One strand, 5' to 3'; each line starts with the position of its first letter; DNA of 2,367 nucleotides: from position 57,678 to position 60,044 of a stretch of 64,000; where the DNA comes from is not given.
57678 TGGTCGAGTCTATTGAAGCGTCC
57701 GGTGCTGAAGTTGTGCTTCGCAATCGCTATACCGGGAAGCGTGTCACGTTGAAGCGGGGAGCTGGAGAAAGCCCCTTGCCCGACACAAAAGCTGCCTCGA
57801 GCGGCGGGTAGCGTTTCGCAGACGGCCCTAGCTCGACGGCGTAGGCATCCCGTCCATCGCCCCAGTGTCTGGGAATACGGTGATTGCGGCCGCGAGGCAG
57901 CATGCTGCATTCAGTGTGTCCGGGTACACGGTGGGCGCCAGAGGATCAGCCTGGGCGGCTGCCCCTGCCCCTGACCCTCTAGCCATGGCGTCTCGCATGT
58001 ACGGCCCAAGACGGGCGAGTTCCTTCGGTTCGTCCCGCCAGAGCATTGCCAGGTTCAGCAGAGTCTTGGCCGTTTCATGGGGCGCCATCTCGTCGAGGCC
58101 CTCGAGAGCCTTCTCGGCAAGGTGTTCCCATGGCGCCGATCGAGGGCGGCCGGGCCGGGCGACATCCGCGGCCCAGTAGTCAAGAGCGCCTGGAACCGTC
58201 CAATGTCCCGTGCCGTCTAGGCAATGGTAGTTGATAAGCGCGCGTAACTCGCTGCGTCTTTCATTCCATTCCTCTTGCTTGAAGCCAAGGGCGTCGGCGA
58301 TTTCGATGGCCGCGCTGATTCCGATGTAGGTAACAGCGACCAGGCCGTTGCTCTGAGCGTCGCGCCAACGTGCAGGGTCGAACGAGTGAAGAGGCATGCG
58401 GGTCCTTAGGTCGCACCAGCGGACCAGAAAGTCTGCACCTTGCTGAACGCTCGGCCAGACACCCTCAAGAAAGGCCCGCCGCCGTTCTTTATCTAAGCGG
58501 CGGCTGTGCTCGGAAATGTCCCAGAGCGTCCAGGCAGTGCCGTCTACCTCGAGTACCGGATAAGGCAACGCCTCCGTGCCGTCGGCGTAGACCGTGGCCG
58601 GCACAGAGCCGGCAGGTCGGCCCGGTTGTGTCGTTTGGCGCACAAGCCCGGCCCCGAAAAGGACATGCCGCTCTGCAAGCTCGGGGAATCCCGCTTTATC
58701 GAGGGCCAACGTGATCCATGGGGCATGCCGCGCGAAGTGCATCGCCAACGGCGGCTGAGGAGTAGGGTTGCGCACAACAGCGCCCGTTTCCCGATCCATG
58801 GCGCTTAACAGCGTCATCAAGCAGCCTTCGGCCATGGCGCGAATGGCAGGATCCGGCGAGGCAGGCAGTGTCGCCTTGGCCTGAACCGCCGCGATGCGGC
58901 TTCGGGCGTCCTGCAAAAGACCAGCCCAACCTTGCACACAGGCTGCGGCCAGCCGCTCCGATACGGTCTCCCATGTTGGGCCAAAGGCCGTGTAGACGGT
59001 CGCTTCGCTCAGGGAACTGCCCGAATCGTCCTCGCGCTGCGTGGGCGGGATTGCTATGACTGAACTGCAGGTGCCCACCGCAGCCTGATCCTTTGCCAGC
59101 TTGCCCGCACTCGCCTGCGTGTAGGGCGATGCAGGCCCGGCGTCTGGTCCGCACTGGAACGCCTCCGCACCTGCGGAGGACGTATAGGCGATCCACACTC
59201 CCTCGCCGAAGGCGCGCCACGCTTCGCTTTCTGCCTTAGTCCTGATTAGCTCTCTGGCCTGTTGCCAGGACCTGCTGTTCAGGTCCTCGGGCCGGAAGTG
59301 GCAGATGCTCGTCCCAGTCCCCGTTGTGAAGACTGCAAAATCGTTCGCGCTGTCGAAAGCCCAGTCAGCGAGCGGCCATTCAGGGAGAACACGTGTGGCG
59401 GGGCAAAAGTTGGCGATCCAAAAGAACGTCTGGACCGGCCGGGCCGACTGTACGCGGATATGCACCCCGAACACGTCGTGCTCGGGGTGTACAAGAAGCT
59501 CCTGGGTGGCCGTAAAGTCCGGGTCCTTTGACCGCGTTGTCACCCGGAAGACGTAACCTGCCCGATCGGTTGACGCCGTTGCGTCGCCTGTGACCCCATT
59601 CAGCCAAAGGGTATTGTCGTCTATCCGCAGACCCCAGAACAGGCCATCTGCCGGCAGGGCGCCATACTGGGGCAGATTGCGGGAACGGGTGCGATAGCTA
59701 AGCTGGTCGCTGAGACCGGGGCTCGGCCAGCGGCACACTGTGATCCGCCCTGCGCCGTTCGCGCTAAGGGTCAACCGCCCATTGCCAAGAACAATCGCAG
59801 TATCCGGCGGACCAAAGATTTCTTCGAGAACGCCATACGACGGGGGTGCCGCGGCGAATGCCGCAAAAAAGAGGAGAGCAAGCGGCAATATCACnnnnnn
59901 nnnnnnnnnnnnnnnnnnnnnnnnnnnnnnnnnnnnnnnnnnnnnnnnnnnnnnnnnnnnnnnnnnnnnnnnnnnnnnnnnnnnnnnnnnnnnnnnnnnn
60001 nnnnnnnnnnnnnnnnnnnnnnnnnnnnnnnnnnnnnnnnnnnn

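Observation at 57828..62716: Five-gene minus-strand operon of uncharacterised membrane, coiled-coil and secreted proteins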

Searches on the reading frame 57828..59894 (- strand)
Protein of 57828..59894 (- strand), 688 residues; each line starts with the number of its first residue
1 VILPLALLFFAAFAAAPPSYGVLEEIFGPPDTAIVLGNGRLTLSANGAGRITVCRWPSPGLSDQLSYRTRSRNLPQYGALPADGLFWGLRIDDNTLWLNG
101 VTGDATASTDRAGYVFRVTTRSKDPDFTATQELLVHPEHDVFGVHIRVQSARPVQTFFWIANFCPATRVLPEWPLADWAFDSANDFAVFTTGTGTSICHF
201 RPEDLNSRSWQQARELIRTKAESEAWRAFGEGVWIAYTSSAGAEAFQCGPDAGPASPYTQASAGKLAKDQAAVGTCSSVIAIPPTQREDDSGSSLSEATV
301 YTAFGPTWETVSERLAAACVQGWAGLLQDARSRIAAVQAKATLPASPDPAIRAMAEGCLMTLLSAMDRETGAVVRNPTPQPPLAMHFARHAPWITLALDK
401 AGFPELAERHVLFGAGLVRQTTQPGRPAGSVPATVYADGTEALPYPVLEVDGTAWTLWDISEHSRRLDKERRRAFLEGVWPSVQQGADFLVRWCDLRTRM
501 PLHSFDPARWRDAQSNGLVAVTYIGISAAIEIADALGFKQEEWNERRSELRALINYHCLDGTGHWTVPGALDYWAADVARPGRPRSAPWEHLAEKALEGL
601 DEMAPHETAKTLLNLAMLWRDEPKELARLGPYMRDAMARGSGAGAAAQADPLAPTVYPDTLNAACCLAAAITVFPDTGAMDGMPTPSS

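Call 3: search_protein_families(library=pfam, proteins=[window:57828-59894:-], max_evalue=1)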
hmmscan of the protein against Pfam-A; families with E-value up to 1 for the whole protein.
window:57828-59894:- (688 aa): 0 families

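Call 4: search_protein_families(library=ncbifam, proteins=[window:57828-59894:-], max_evalue=1)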
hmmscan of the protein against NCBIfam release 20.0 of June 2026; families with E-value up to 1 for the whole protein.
window:57828-59894:- (688 aa): 1 family
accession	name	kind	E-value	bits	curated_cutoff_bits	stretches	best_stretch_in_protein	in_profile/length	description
TIGR01577.1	oligosac_amyl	hypoth_equivalog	3.1e-15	55.8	820.7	1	234-558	136-457/616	oligosaccharide amylase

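Call 5: search_solved_structures(query=window:57828-59894:-, max_evalue=1, show_alignments=2)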
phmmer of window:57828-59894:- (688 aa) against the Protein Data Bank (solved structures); distinct sequences matched with E-value up to 1: 0.

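Call 8: find_encoding_contigs(protein=window:57828-59894:-, flank=10000, max_places=6)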
Protein window:57828-59894:- (688 aa): no gene with exactly this product is on record in the collection.

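Call 9: find_homologous_proteins(query=window:57828-59894:-, max_evalue=0.001)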
Query window:57828-59894:- (688 aa): 15 proteins with E <= 0.001 among 8000 candidates.
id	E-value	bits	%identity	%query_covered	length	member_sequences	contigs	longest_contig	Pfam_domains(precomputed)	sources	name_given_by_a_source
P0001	0.0e+0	1587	100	100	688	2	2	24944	-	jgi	jgi:hypothetical protein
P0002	1.7e-108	382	39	88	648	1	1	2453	-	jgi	-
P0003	6.2e-106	374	34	99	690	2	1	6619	-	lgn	-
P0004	1.1e-105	373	37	83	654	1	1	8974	-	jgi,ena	-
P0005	9.4e-104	366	40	79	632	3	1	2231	-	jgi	jgi:hypothetical protein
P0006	6.3e-102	360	35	82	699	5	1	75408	-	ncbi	-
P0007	6.1e-98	347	37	80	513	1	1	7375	-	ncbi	ncbi:MAG: hypothetical protein R6V12_08190, partial [Candidatus Hydrogenedentota bacterium]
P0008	6.8e-98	347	35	84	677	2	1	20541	-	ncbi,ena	-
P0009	9.2e-98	347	34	89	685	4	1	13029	-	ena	-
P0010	4.0e-97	344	35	81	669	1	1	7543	-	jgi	-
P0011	4.2e-96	341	33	92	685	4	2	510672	-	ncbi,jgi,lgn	ncbi:MAG: hypothetical protein ACOX5J_14395 [Candidatus Hydrogenedentales bacterium]|jgi:hypothetica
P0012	8.0e-85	304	33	82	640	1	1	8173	-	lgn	-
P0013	1.3e-26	111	25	81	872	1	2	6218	-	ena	-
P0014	3.0e-21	94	28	68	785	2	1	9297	-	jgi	-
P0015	5.6e-13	66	26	80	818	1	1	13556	-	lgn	-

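Call 10: find_encoding_contigs(protein=P0011, flank=8000, max_places=2)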
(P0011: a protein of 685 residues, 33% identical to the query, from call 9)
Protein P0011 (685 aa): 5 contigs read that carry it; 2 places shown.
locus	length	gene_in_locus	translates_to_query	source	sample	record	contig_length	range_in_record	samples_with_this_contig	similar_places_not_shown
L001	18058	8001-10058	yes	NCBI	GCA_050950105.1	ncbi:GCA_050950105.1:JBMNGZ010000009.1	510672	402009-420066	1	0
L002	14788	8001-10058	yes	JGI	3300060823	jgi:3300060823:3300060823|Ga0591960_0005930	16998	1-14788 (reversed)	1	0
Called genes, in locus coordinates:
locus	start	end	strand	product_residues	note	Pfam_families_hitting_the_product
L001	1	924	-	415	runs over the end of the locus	PF08668:HDOD, PF01966:HD (weak)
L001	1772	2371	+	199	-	PF04542:Sigma70_r2, PF08281:Sigma70_r4_2, PF04545:Sigma70_r4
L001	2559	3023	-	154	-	PF04480:DUF559, PF18741:MTES_1575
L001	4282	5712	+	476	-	PF03417:AAT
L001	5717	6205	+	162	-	-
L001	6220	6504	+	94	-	-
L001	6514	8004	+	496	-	-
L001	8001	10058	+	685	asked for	-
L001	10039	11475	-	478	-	-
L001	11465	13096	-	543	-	PF06418:CTP_synth_N, PF00117:GATase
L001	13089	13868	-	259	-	PF02348:CTP_transf_3, PF12804:NTP_transf_3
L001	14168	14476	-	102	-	-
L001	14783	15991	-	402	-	PF00872:Transposase_mut, PF10551:MULE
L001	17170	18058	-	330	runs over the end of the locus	PF01464:SLT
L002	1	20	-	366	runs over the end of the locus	PF00990:GGDEF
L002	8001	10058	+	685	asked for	-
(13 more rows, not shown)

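Call 11: find_encoding_contigs(protein=P0006, flank=8000, max_places=2)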
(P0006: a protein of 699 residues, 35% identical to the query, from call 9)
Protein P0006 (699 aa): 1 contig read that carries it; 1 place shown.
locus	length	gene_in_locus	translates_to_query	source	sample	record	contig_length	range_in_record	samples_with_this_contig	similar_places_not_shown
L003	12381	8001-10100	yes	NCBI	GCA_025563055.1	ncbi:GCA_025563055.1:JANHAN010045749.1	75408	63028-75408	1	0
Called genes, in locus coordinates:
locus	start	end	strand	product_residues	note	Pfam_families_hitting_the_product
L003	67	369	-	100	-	PF00404:Dockerin_1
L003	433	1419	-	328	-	-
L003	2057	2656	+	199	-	PF04542:Sigma70_r2, PF08281:Sigma70_r4_2, PF04545:Sigma70_r4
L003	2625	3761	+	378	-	PF08240:ADH_N, PF00107:ADH_zinc_N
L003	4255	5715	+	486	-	PF03417:AAT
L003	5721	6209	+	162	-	-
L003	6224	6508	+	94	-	-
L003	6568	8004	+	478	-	-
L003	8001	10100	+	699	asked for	-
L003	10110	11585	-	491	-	-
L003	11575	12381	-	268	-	?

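Call 13: search_solved_structures(query=A1, max_evalue=1, show_alignments=2)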
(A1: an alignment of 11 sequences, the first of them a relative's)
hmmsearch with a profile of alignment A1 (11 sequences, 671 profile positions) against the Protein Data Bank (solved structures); distinct sequences matched with E-value up to 1: 4.
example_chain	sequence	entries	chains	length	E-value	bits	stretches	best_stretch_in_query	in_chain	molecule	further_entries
7qsj_A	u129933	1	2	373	0.0002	23.2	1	423-574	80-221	Methylmannose polysaccharide hydrolase (MmpH)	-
6j2v_A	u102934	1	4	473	0.48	12.1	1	495-565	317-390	PLP-dependent aminotransferases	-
9nkn_A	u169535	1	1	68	0.58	11.8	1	448-490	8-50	A2 affibody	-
9nkr_A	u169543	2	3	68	0.68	11.6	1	448-491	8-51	A7 affibody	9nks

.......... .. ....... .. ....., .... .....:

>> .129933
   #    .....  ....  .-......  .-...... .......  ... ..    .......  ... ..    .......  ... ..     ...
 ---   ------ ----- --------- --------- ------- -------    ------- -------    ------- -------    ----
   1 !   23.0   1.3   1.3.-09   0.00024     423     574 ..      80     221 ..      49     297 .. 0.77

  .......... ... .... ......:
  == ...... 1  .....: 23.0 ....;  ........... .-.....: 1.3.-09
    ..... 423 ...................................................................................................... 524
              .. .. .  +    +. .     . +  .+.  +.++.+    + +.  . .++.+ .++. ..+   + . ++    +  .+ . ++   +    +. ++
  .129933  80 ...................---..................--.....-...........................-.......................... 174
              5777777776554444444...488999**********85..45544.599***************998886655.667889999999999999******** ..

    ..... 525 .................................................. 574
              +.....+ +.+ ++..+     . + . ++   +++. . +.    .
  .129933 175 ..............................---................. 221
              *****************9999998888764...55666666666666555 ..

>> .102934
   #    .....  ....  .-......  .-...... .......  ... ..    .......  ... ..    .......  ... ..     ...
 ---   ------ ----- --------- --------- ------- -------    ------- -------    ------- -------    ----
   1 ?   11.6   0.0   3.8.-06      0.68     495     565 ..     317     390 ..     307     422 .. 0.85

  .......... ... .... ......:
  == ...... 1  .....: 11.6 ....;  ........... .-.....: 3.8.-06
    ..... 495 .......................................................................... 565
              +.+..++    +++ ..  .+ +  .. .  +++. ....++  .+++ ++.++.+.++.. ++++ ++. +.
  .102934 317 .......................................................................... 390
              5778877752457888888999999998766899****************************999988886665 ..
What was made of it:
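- Closest known: MmpH, methylmannose polysaccharide hydrolase. Same: This is the best solved-structure sequence match of the g5 profile (E 2e-4, g5 residues 423-574; call 13).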

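Call 14: search_protein_families(library=pfam, alignment_id=A1, max_evalue=1)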
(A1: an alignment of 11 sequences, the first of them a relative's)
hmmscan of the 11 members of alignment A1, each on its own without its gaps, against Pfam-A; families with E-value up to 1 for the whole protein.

A. member 1, P0001 (688 aa): 0 families

B. families by the number of members that match (of 11 scanned): 1 family
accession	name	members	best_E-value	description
PF09137.17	Glucodextran_N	8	0.0001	Glucodextranase, domain N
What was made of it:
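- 57828..59894 (-): g5: 688-aa secreted protein with a GH15-type beta-sandwich N-domain, a linker and an (alpha/alpha)6-type domain. Its start overlaps the g4 stop (GTGA). Glucodextran_N in 8/11 (call 14).
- Closest known: Prokaryotic GH15 enzymes. Same: g5 shares the domain order: a beta-sandwich N-domain (sub-threshold Glucodextran_N hits, call 14), then a linker, then the catalytic-type domain.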

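Call 15: find_related_loci(query=A1, collection=genome_contigs, flank=10000)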
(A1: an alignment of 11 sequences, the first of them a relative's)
Query A1 (688 aa) in genome_contigs; peptide patterns used: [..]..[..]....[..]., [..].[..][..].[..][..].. (x = any residue, [..] = any of these).
55 stretches matched a pattern; 15 encode a relative of the query (tblastn E <= 1e-3); 15 distinct loci.
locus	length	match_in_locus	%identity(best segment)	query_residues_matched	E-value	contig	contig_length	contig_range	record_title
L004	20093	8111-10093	41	2-675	2e-160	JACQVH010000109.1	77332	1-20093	MAG: Candidatus Hydrogenedentota bacterium isolate NC_groundwater_1458_Ag_S-0.65um_59_18 S_p65_S5_coassembly_k141_193786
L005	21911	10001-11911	40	15-664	2e-145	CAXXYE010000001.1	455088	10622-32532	MAG: Candidatus Hydrogenedentota bacterium isolate 9f1eef2f-e61c-44ad-add1-0a006c8246d5 genome assembly, contig: contig_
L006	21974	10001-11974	36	5-676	7e-116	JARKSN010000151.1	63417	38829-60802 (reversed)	MAG: Candidatus Hydrogenedentota bacterium isolate Seed_maxbin.076 k141_1205168, whole genome shotgun sequence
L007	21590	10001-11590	38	24-558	3e-109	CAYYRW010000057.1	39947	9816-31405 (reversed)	MAG TPA_asm: uncultured Nitrospirales bacterium isolate binchicken_co20_17 genome assembly, contig: NODE_2215_length_399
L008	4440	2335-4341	32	4-674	2e-109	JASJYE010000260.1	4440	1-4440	MAG: Candidatus Hydrogenedentota bacterium isolate MT_MAG10 NODE_19320_length_4440_cov_7.524059, whole genome shotgun se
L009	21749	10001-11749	35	1-590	4e-105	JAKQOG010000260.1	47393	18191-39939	MAG: Candidatus Hydrogenedentota bacterium isolate USDV_metabat.86 k141_1940524, whole genome shotgun sequence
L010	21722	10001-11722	38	7-588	2e-102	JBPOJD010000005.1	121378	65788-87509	MAG: Candidatus Hydrogenedentota bacterium isolate MAG_4141 c_000000608856, whole genome shotgun sequence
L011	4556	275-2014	35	5-585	6e-101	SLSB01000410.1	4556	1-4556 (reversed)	MAG: Candidatus Hydrogenedentota bacterium isolate CSSed165cm_592 CSSed16-5cm-101164, whole genome shotgun sequence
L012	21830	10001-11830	34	7-618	2e-97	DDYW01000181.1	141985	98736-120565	MAG TPA_asm: Candidatus Hydrogenedentes bacterium UBA2224 UBA2224_contig_37048, whole genome shotgun sequence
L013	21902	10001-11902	33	13-643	4e-97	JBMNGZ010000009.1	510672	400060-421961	MAG: Candidatus Hydrogenedentales bacterium isolate SBF912LR0HQ0180 contig_52028, whole genome shotgun sequence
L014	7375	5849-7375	37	1-551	5e-97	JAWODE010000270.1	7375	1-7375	MAG: Candidatus Hydrogenedentota bacterium isolate BLK5-2.bin.115 k191_556372, whole genome shotgun sequence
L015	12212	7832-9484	39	1-558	3e-114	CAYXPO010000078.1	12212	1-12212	MAG TPA_asm: uncultured Nitrospirales bacterium isolate binchicken_co117_52 genome assembly, contig: NODE_9460_length_12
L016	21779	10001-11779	35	5-600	2e-95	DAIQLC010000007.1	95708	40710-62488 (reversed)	MAG TPA_asm: Candidatus Hydrogenedentota bacterium isolate CTOTU19843 NODE_174_length_95708_cov_14.758513, whole genome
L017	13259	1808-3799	32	1-669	7e-89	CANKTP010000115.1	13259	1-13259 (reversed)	MAG: Candidatus Hydrogenedentes bacterium isolate TH-Jun18-22 genome assembly, contig: TH-Jun18-C10290, whole genome sho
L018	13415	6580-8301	36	1-554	2e-102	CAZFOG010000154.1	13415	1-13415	MAG TPA_asm: uncultured Nitrospiraceae bacterium isolate SRP192927_co6_479 genome assembly, contig: NODE_11183_length_13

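Call 28: search_protein_families(library=pfam, proteins=[P0013, P0014, P0015], max_evalue=0.1)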
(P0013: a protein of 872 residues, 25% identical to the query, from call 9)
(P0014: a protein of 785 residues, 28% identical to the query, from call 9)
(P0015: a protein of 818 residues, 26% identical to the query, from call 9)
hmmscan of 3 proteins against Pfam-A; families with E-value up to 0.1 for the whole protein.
P0013 (872 aa): 1 family
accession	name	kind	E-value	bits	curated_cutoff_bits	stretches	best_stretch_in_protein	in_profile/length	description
PF00723.27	Glyco_hydro_15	-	0.0002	20.8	22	1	459-496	19-58/427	Glycosyl hydrolases family 15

P0014 (785 aa): 1 family
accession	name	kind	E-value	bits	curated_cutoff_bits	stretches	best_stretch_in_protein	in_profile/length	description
PF17389.8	Bac_rhamnosid6H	-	0.0038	17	24.5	1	460-571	102-219/339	Bacterial alpha-L-rhamnosidase 6 hairpin glycosidase domain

P0015 (818 aa): 1 family
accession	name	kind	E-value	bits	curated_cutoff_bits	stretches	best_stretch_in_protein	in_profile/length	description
PF00723.27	Glyco_hydro_15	-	6.2e-05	22.5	22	1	416-465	18-69/427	Glycosyl hydrolases family 15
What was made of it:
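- On GH15 glycoside hydrolases (for g5): PF00723 is hit only by the distant relatives P0013 and P0015 (call 28).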

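Call 44: find_encoding_contigs(protein=P0015, flank=7000, max_places=2)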
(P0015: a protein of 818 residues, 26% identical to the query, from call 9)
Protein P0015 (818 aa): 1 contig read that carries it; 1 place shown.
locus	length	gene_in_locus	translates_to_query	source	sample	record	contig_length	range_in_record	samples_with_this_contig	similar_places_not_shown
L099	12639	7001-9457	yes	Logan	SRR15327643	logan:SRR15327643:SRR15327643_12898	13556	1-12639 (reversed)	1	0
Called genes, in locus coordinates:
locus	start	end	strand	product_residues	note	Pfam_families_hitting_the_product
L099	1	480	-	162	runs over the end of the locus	PF00254:FKBP_C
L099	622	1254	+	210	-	PF00440:TetR_N, PF08359:TetR_C_4 (weak), PF16925:TetR_C_13 (faint), PF17932:TetR_C_24 (weak), PF17938:TetR_C_29 (weak)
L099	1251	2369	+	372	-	PF00383:dCMP_cyt_deam_1, PF14437:MafB19-deam (weak), PF01872:RibD_C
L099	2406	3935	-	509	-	PF00890:FAD_binding_2 (faint), PF01266:DAO (faint), PF00732:GMC_oxred_N, PF05199:GMC_oxred_C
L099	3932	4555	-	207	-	PF13618:Gluconate_2-dh3 (faint)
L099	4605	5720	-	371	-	PF01883:FeS_assembly_P, PF10609:ParA, PF13614:AAA_31, PF00142:Fer4_NifH (faint), PF01656:CbiA, PF09140:MipZ (weak)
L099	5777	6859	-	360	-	PF02568:ThiI (weak), PF03054:tRNA_Me_trans, PF18297:NFACT-R_2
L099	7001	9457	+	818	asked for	-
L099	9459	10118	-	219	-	-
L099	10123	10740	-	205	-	PF03193:RsgA_GTPase (faint), PF01926:MMR_HSR1, PF02421:FeoB_N (weak)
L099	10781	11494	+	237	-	-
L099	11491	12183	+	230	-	PF21946:LppM (weak)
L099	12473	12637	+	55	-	?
